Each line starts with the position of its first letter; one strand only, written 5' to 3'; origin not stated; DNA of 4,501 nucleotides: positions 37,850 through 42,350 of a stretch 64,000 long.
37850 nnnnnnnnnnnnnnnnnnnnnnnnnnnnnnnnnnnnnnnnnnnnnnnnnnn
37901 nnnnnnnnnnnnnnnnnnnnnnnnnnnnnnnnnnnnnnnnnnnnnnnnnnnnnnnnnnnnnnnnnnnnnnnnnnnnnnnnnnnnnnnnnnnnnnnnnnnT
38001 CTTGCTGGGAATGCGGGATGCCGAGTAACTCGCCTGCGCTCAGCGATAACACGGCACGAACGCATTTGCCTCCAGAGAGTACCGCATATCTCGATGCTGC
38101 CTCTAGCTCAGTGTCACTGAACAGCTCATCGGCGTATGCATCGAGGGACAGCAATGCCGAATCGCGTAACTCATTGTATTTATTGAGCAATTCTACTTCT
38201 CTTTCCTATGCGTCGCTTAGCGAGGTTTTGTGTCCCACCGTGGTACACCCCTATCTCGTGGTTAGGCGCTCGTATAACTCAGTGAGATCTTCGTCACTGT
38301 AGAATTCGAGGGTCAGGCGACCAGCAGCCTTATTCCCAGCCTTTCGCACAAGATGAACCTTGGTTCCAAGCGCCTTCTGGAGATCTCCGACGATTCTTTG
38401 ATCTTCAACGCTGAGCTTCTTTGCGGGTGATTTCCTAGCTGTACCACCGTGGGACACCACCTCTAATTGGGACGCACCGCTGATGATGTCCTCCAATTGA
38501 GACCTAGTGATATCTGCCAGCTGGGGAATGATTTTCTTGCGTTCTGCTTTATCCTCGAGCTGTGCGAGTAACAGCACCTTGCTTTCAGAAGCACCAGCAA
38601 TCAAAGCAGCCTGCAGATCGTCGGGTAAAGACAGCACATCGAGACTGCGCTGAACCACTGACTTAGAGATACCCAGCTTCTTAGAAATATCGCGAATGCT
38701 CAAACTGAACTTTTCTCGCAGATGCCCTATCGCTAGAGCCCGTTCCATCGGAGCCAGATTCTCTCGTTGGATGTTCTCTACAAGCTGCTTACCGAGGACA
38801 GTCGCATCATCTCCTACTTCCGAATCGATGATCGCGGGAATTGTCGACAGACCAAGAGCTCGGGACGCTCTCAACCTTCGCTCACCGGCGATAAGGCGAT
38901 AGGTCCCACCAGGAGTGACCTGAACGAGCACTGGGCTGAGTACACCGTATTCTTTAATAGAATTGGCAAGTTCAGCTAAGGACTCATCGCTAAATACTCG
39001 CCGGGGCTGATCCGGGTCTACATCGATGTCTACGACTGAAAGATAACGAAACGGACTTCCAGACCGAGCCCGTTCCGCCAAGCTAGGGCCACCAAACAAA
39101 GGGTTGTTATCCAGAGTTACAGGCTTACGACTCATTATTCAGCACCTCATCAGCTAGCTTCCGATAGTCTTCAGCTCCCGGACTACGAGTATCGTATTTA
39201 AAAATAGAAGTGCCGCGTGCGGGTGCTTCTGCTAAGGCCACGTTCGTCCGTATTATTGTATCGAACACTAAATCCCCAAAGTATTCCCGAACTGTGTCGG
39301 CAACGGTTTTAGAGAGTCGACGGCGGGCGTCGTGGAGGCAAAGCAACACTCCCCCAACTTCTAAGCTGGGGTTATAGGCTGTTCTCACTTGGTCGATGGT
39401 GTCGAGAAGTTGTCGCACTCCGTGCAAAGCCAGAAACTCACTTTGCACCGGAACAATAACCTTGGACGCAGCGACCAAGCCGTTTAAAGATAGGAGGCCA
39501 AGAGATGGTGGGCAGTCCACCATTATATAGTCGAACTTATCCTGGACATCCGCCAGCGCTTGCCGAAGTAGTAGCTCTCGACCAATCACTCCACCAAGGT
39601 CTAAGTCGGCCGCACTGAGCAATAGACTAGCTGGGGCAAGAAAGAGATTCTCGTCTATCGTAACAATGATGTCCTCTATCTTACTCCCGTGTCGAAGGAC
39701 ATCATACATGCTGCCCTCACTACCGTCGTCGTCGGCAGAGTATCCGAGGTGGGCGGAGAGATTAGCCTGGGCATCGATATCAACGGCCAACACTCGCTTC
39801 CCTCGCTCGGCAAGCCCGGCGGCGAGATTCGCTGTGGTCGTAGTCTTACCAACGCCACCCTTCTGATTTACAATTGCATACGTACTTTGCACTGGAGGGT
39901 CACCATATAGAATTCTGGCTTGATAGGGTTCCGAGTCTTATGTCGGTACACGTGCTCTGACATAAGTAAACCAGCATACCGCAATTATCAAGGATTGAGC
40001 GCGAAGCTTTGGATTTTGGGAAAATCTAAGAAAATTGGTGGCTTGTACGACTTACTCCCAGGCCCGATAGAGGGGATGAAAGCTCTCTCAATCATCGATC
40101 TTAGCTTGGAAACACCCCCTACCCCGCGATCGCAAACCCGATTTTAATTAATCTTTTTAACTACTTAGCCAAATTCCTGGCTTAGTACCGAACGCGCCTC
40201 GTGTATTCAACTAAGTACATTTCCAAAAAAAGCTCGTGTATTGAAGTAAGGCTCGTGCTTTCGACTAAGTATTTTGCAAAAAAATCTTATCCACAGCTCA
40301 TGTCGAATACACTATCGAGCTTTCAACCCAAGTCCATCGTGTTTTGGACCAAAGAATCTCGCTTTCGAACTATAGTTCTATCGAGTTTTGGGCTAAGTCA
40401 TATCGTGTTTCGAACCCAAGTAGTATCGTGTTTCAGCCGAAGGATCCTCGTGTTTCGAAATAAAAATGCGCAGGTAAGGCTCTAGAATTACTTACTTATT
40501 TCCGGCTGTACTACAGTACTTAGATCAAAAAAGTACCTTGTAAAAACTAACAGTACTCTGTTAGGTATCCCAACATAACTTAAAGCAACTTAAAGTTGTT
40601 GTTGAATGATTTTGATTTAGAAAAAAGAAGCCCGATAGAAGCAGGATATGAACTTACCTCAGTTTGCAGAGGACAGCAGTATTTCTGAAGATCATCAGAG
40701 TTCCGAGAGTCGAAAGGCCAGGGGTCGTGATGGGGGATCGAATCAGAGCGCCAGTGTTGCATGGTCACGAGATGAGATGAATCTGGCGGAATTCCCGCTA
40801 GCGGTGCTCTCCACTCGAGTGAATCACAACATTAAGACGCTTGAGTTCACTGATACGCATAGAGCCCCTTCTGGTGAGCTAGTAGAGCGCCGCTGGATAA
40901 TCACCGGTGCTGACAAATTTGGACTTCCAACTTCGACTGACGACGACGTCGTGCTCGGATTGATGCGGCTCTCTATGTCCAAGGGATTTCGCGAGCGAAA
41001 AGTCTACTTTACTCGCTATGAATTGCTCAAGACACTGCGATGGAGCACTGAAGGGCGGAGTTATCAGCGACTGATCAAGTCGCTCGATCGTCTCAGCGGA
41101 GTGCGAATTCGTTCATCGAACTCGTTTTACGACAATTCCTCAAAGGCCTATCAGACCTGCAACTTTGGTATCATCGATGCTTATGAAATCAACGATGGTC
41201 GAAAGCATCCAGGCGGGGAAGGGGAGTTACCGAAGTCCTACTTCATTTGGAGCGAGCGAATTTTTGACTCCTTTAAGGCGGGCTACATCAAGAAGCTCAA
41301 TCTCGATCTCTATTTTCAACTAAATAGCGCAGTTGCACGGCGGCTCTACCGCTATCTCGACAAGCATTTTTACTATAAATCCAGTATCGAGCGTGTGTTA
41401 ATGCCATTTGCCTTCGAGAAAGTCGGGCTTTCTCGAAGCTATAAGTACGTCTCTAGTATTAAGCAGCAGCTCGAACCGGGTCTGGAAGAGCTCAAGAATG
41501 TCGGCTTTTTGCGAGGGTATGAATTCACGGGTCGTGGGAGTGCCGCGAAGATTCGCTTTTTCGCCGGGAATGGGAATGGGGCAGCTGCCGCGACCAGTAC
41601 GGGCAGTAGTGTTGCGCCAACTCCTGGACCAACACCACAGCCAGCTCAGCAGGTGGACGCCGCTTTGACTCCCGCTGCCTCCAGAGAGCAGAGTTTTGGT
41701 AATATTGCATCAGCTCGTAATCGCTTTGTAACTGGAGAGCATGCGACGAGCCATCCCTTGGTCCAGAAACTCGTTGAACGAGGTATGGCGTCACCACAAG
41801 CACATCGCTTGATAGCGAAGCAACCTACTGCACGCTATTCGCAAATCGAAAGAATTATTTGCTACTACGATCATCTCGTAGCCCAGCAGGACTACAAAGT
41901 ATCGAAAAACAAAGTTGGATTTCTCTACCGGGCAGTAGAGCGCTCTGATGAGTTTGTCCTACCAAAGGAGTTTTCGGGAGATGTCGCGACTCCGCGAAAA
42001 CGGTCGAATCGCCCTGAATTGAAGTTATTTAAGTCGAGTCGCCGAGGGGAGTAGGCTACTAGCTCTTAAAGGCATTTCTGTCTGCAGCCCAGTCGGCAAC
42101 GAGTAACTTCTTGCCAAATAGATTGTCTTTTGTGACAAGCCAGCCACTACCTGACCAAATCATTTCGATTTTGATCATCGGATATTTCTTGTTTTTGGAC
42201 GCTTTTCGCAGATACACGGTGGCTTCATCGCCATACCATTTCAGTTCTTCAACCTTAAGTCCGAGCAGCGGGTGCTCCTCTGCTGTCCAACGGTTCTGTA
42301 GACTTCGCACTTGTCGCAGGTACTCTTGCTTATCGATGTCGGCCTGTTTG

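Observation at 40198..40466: Iteron array with helical phasing plus a single DnaA box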

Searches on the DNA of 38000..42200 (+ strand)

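Call 9: search_dna_similar(query=window:38000-42200:+, collection=plasmids, mode=near, max_rows=15)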
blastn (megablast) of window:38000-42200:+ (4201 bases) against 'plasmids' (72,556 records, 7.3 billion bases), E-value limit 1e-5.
No match.

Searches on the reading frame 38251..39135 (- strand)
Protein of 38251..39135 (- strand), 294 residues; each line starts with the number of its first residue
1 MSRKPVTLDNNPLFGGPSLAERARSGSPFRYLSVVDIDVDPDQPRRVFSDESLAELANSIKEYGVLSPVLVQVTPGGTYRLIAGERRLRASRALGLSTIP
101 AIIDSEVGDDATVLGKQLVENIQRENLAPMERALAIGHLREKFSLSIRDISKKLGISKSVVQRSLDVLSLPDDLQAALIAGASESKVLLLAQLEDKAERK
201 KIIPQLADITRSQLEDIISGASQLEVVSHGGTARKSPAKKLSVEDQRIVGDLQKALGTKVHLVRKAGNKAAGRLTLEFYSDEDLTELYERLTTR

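Call 7: search_protein_families(library=pfam, proteins=[window:38251-39135:-], max_evalue=0.1)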
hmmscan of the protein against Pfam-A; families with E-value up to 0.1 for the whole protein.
window:38251-39135:- (294 aa): 18 families
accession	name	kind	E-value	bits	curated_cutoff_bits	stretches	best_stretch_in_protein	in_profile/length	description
PF02195.25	ParB_N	-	1.2e-25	89.9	26.3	1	30-123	4-95/95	ParB N-terminal domain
PF17762.8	HTH_ParB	-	5.9e-10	39.7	22.6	1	125-207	1-84/102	ParB HTH domain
PF13384.12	HTH_23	-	0.00019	21.6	24.6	1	131-163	6-36/50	Homeodomain-like domain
PF12802.13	MarR_2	-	0.00038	21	27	1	134-168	9-44/61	MarR family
PF23552.2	ParB_C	-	0.0012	18.6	23.8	1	247-291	7-49/50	ParB dimerisation domain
PF01381.28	HTH_3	-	0.0029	18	23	1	139-163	4-28/55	Helix-turn-helix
PF13412.12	HTH_24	-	0.0043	17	21.9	1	144-168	17-41/48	Winged helix-turn-helix DNA-binding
PF18024.7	HTH_50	-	0.0044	17.1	27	1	124-163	5-42/50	Helix-turn-helix domain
PF01022.26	HTH_5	-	0.012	15.9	22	1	144-168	15-39/47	Bacterial regulatory protein, arsR family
PF12844.13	HTH_19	-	0.016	15.5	30.2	0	139-159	7-27/64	Helix-turn-helix domain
PF08279.18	HTH_11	-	0.02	15.2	25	1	141-168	12-39/55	HTH domain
PF00392.27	GntR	-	0.034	14.3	27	0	132-168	11-48/64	Bacterial regulatory proteins, gntR family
PF09339.16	HTH_IclR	-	0.035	14.3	22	0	144-168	18-42/52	IclR helix-turn-helix domain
PF02042.20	RWP-RK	-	0.051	13.9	29.3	0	137-163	5-31/49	RWP-RK domain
PF04967.18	HTH_10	-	0.053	13.8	23.1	0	144-165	23-44/53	HTH DNA binding domain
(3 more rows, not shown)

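Call 8: search_protein_families(library=ncbifam, proteins=[window:38251-39135:-], max_evalue=0.1)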
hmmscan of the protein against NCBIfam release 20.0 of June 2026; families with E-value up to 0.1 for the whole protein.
window:38251-39135:- (294 aa): 9 families
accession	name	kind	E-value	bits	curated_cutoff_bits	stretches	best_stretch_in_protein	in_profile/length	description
TIGR00180.1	parB_part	domain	3.9e-44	150.6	58.45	1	32-202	8-181/186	ParB/RepB/Spo0J family partition protein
TIGR04285.1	nucleoid_noc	exception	6.1e-38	130.6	315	1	31-250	4-219/255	nucleoid occlusion protein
TIGR03734.1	PRTRC_parB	hypoth_equivalog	3.3e-21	75.4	278.6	1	43-205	7-171/555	PRTRC system ParB family protein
TIGR03454.1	partition_RepB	equivalog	1.3e-16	60.9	201.5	1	22-255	57-292/325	plasmid partitioning protein RepB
NF010406.0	PRK13832.1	subfamily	4.1e-10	38.8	640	1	39-161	14-136/578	plasmid partitioning protein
NF010440.0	PRK13866.1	equivalog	8.1e-07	28.5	522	1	50-188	87-226/336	plasmid partitioning protein RepB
NF053625.1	SerKinSerKArch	equivalog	2.1e-05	23.8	380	1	28-105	10-89/244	ADP-dependent L-serine kinase SerK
NF053814.1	teico_TcaR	equivalog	0.027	14.5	170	1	109-168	17-76/151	MarR family transcriptional regulator TcaR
NF053606.1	Sta1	subfamily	0.046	13.8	80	0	142-168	33-58/100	Sta1 family transcriptional regulator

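Call 73: search_dna_similar(query=window:38251-39135:-, collection=plasmids, mode=protein, max_rows=15)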
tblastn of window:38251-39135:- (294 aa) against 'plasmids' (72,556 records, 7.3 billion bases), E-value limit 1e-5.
Records with a match: 1414; places in all: 1464; records where one place covers at least 80% of the query: 61.
Best place of each record, by identity: <60% 1414.
By first word of the organism name: Acinetobacter 217; Pseudomonas 79; Escherichia 76; Azospirillum 55; Neisseria 54; Leptospira 51; Sphingobium 48; uncultured 45; Bradyrhizobium 44; Nostoc 42; and 178 more.
By predicted mobility (MOB-suite, as given by PLSDB): non-mobilizable 527; conjugative 525; mobilizable 362.
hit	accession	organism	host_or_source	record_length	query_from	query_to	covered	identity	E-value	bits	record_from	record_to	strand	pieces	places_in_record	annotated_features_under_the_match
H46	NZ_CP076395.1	Sphingopyxis indica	Single cell,HCH dumpsite soil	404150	15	292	95%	33.7%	3e-16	86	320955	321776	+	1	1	ParB/RepB/Spo0J family partition protein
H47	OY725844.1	Subdoligranulum variabile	-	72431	32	284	86%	36.4%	2e-24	109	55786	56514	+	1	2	record has no annotation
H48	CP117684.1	Latilactobacillus curvatus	Pig,Single cell,feces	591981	14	287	93%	32.9%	3e-17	89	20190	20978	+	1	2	ParB/RepB/Spo0J family partition protein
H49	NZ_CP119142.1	Neisseria gonorrhoeae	Homo sapiens,whole organism,synovial ...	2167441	25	291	91%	33.5%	3e-17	89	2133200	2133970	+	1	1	none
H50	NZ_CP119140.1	Neisseria gonorrhoeae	Homo sapiens,whole organism,blood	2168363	25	291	91%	33.5%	3e-17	89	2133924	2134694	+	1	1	none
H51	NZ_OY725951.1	Bacteroides finegoldii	-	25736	22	293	93%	32.7%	3e-22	103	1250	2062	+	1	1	ParB/RepB/Spo0J family partition protein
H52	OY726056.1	Phocaeicola massiliensis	-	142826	37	289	86%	34.9%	8e-25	111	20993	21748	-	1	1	record has no annotation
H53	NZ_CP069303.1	Shinella sp. PSBB067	monoisolate,Minnesota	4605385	19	294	94%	31.9%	6e-15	82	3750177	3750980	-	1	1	none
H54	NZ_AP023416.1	Vescimonas fastidiosa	Homo sapiens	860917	30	273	83%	36.0%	9e-18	91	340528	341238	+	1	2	ParB/RepB/Spo0J family partition protein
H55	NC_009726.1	Coxiella burnetii Dugway 5J108-111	-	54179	31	294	90%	33.2%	2e-20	99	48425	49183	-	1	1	none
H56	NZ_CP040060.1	Coxiella burnetii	Dermacentor andersoni,cell culture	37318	31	294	90%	33.2%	2e-20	99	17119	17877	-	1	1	ParB/RepB/Spo0J family partition protein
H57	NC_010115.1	Coxiella burnetii RSA 331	-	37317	31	294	90%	33.2%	2e-20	99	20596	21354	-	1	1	ParB/RepB/Spo0J family partition protein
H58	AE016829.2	Coxiella burnetii RSA 493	-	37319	31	294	90%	33.2%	2e-20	99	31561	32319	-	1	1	parB.1: chromosome partitioning protein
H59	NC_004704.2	Coxiella burnetii RSA 493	-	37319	31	294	90%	33.2%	2e-20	99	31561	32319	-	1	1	parB.1: chromosome partitioning protein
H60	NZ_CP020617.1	Coxiella burnetii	Cell culture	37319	31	294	90%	33.2%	2e-20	99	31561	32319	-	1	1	ParB/RepB/Spo0J family partition protein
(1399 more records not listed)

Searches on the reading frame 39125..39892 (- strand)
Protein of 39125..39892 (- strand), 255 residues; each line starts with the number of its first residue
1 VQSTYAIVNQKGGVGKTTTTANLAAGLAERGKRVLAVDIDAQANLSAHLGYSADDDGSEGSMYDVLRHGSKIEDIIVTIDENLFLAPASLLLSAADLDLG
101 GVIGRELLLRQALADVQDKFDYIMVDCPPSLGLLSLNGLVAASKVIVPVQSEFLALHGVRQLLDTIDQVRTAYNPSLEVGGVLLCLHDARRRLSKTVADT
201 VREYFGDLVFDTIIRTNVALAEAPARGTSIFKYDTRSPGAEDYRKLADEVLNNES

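Call 7: search_protein_families(library=pfam, proteins=[window:39125-39892:-], max_evalue=0.1)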
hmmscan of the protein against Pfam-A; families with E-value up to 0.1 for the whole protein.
window:39125-39892:- (255 aa): 12 families
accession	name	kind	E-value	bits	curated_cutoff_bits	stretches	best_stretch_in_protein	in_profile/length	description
PF13614.12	AAA_31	-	6.9e-56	189.4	27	1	5-179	4-177/177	AAA domain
PF01656.29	CbiA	-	3.8e-26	91.9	25.4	1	6-229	2-124/125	CobQ/CobB/MinD/ParA nucleotide binding domain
PF00142.24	Fer4_NifH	-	5.3e-13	49.5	25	2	9-44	6-41/271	4Fe-4S iron sulfur cluster binding proteins, NifH/frxC family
PF10609.15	ParA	-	1.4e-12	48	27.1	1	3-250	4-245/246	NUBPL iron-transfer P-loop NTPase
PF06564.18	CBP_BcsQ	-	1.3e-10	41.7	21.3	1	11-248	10-231/234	Cellulose biosynthesis protein BcsQ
PF09140.17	MipZ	-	2e-10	40.9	20.7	2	7-44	5-42/262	ATPase MipZ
PF02374.21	ArsA_ATPase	-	1.1e-07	31.9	24.3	1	7-49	5-47/305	Anion-transporting ATPase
PF07015.17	VirC1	-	0.0023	17.8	24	1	8-48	7-47/231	VirC1 protein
PF00448.28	SRP54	-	0.0063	16.6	22.7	1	13-40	11-38/196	SRP54-type protein, GTPase domain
PF16575.11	CLP1_P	-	0.014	15.7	26.6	0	13-41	4-32/188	mRNA cleavage and polyadenylation factor CLP1 P-loop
PF03308.22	MeaB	-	0.018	14.5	23.1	1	13-43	43-73/273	Methylmalonyl Co-A mutase-associated GTPase MeaB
PF13604.12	AAA_30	-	0.04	14.1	27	1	5-53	20-70/191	AAA domain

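Call 8: search_protein_families(library=ncbifam, proteins=[window:39125-39892:-], max_evalue=0.1)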
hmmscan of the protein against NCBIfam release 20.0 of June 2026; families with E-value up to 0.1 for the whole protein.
window:39125-39892:- (255 aa): 37 families (the best 25 are shown)
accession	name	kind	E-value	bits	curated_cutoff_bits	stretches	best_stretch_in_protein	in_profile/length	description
TIGR03453.1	partition_RepA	equivalog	5.1e-33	114.5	348.45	1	6-237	108-357/387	plasmid partitioning protein RepA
NF041546.1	ParA_partition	equivalog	6.3e-31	107.5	180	2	109-249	66-203/203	ParA family partition ATPase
NF041283.1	PrgP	equivalog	1.2e-26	93.7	400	1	6-234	6-242/297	ParA superfamily DNA segregation protein PrgP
TIGR01969.1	minD_arch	subfamily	4.1e-25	88.4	201.75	1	6-252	4-232/251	cell division ATPase MinD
NF010443.0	PRK13869.1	subfamily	9.9e-25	87.1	446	1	6-165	125-298/405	plasmid-partitioning protein RepA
TIGR03371.1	cellulose_yhjQ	equivalog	8.5e-23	81.1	157.85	1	6-248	5-239/246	cellulose biosynthesis protein BcsQ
TIGR01968.1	minD_bact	equivalog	3.8e-16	59.2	212.9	1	7-169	6-161/261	septum site-determining protein MinD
NF010259.0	PRK13705.1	equivalog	4.4e-14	52.2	725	1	5-231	109-349/388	plasmid-partitioning protein SopA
NF041136.1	MrpORP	equivalog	7e-12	45.3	450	1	3-187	6-184/365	iron-sulfur cluster carrier protein MrpORP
TIGR01287.1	nifH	equivalog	1.3e-11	44.4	394.35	1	9-254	6-248/275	nitrogenase iron protein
NF009701.0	PRK13230.1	subfamily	9.4e-10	38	350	1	8-68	6-62/291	nitrogenase reductase-like protein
NF033200.1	F430_CfbC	exception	1e-09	38.2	402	1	9-49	6-46/260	Ni-sirohydrochlorin a,c-diamide reductive cyclase ATP-dependent reductase subunit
NF047398.1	AAA_KGGVGR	domain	5.2e-09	36.7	90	1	6-43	6-43/190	KGGVGR-motif variant AAA ATPase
NF008079.0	PRK10818.1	equivalog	1.4e-08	34.4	508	1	7-159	7-153/270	septum site-determining protein MinD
TIGR01007.1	eps_fam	subfamily_domain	1.6e-08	34.4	108.05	1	6-129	21-137/204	polysaccharide biosynthesis tyrosine autokinase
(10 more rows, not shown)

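Call 72: search_dna_similar(query=window:39125-39892:-, collection=plasmids, mode=protein, max_rows=15)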
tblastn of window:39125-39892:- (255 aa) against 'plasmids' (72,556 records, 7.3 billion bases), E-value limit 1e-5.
Records with a match: 4359; places in all: 4526; records where one place covers at least 80% of the query: 3835.
Best place of each record, by identity: <60% 4359.
By first word of the organism name: Enterococcus 483; Klebsiella 356; Acinetobacter 279; Salmonella 216; Escherichia 196; Lactiplantibacillus 158; Piscirickettsia 139; Clostridium 138; Vibrio 91; Citrobacter 89; and 383 more.
By predicted mobility (MOB-suite, as given by PLSDB): non-mobilizable 1710; conjugative 1473; mobilizable 1176.
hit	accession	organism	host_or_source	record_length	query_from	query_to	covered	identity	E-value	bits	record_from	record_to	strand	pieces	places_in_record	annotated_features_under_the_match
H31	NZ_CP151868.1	Bacillus thuringiensis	tobacco,mixed culture,leaves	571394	1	251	98%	48.0%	5e-42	159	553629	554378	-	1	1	soj: sporulation initiation inhibitor protein Soj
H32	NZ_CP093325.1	Bacillus sp. N5-665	whole organism,peat soil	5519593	1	251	98%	48.0%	6e-42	159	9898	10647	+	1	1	none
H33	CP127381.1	Aerococcus tenax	Homo sapiens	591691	1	254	100%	47.3%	6e-44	165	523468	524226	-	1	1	AAA family ATPase | ParB/RepB/Spo0J family partition protein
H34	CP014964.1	Geobacter anodireducens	-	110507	6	254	98%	47.8%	5e-45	168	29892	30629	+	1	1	hypothetical protein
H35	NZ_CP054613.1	Paenibacillus cellulosilyticus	cell culture,soil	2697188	1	254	100%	46.3%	5e-42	159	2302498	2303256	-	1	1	none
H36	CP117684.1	Latilactobacillus curvatus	Pig,Single cell,feces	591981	1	251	98%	46.8%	2e-43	163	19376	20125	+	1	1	AAA family ATPase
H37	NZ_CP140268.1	Priestia megaterium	Single cell,ginseng rhizosphere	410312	1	253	99%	46.1%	5e-39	150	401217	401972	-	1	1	AAA family ATPase | ParB/RepB/Spo0J family partition protein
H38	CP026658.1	Deltaproteobacteria bacterium Smac51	cockroach,pure culture,hindgut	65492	1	252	99%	46.0%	1e-42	161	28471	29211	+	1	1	chromosome partitioning protein ParA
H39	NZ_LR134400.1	Listeria monocytogenes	Homo sapiens,Vein blood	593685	1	251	98%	46.0%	1e-41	158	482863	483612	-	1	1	AAA family ATPase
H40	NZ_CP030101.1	Listeria monocytogenes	Environment,water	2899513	1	251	98%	46.0%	1e-41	158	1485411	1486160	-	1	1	none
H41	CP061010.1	Muribaculaceae bacterium MF13079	Mus_musculus,pure culture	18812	1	251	98%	45.8%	4e-35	139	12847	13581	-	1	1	record has no annotation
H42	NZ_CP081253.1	Phaeobacter inhibens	-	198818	6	251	96%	46.6%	4e-38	148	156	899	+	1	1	AAA family ATPase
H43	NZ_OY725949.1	Bacteroides finegoldii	-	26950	1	251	98%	45.5%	5e-43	162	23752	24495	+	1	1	ParA family protein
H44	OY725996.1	Phocaeicola massiliensis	-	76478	1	251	98%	45.5%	5e-43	162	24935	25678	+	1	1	record has no annotation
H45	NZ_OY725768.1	Parabacteroides distasonis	-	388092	1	251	98%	45.5%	5e-43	162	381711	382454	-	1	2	ParA family protein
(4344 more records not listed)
